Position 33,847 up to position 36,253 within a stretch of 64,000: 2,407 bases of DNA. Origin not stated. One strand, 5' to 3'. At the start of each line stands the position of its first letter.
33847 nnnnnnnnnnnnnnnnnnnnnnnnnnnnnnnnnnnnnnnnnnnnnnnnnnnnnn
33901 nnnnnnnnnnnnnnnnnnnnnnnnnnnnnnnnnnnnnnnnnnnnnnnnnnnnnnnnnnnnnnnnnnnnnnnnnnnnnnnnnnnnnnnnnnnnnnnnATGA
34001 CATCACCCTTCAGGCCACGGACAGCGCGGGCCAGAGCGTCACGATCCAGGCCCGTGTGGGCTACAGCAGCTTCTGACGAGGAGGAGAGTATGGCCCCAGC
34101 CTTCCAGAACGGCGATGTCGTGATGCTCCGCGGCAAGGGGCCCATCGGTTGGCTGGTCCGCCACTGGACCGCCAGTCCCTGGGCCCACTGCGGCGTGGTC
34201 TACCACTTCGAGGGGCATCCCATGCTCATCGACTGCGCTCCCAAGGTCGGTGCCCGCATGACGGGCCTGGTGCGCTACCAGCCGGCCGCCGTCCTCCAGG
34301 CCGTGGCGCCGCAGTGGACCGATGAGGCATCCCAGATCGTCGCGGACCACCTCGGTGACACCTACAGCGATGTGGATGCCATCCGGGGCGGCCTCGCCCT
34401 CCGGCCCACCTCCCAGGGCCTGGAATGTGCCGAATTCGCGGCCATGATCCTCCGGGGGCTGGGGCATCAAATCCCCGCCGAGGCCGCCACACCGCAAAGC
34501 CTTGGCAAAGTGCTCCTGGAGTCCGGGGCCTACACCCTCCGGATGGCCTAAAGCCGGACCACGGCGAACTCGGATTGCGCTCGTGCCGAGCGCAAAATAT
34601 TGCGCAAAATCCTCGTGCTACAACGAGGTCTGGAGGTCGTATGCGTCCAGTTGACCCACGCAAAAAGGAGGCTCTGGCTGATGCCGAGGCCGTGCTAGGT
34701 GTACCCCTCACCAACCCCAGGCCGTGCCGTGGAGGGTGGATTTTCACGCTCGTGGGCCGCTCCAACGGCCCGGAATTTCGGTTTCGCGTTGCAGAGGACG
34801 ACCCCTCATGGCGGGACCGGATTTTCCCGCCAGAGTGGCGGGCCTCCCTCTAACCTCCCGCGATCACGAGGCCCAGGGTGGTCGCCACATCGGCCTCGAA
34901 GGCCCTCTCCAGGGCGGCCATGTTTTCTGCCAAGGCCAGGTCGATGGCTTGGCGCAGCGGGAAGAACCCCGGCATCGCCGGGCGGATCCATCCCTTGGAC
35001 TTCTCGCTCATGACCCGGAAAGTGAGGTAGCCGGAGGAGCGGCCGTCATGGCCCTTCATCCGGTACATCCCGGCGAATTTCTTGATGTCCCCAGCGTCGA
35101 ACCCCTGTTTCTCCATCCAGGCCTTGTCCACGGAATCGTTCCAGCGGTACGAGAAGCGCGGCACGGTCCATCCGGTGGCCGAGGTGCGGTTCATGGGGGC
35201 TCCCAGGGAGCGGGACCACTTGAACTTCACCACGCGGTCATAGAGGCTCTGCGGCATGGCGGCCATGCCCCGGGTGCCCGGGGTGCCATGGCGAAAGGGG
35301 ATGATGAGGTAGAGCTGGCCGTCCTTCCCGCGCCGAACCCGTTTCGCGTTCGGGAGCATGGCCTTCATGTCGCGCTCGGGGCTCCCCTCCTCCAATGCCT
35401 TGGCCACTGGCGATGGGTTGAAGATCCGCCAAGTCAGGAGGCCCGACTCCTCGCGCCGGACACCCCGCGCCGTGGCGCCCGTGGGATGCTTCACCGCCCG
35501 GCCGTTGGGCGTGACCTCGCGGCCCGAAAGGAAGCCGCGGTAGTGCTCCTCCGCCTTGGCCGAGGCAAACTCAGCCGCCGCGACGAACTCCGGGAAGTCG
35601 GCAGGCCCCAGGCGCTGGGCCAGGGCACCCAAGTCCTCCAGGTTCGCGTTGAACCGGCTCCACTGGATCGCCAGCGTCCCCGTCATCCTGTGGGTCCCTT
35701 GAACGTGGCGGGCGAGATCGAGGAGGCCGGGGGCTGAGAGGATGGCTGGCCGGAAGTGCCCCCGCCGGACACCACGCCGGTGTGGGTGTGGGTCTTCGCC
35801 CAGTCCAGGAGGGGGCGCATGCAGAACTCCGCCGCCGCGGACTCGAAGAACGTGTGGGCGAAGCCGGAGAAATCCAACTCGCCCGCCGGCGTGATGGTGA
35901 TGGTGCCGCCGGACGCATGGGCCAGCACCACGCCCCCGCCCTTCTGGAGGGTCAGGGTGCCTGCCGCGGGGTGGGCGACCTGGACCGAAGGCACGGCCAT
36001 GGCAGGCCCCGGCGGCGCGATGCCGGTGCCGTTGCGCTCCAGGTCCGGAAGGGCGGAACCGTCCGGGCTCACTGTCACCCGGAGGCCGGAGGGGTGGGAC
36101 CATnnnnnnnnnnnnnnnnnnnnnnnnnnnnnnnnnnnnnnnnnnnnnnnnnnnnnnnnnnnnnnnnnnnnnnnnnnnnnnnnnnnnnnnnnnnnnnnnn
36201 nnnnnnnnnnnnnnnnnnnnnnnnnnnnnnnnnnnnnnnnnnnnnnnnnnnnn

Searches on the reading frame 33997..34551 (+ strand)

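Call 21: search_protein_families(library=phrogs, max_evalue=0.001, proteins=[window:33997-34551:+])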
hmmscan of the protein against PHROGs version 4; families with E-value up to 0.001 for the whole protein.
window:33997-34551:+ (184 aa): 1 family
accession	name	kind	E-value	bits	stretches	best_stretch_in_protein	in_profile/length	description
phrog_1128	-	moron, auxiliary metabolic gene and host takeover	1.6e-09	38.5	1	32-173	18-168/381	enoyl-CoA hydratase/carnithine racemase-like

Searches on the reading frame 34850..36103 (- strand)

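Call 18: search_protein_families(library=phrogs, max_evalue=0.001, proteins=[window:34850-36103:-])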
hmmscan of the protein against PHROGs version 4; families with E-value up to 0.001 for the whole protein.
window:34850-36103:- (417 aa): 2 families
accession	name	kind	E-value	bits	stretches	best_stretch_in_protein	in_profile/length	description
phrog_16819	-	unknown function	8.5e-27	95.1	1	233-410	78-238/239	-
phrog_17976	-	unknown function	7.6e-06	26.7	1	245-370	74-184/228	-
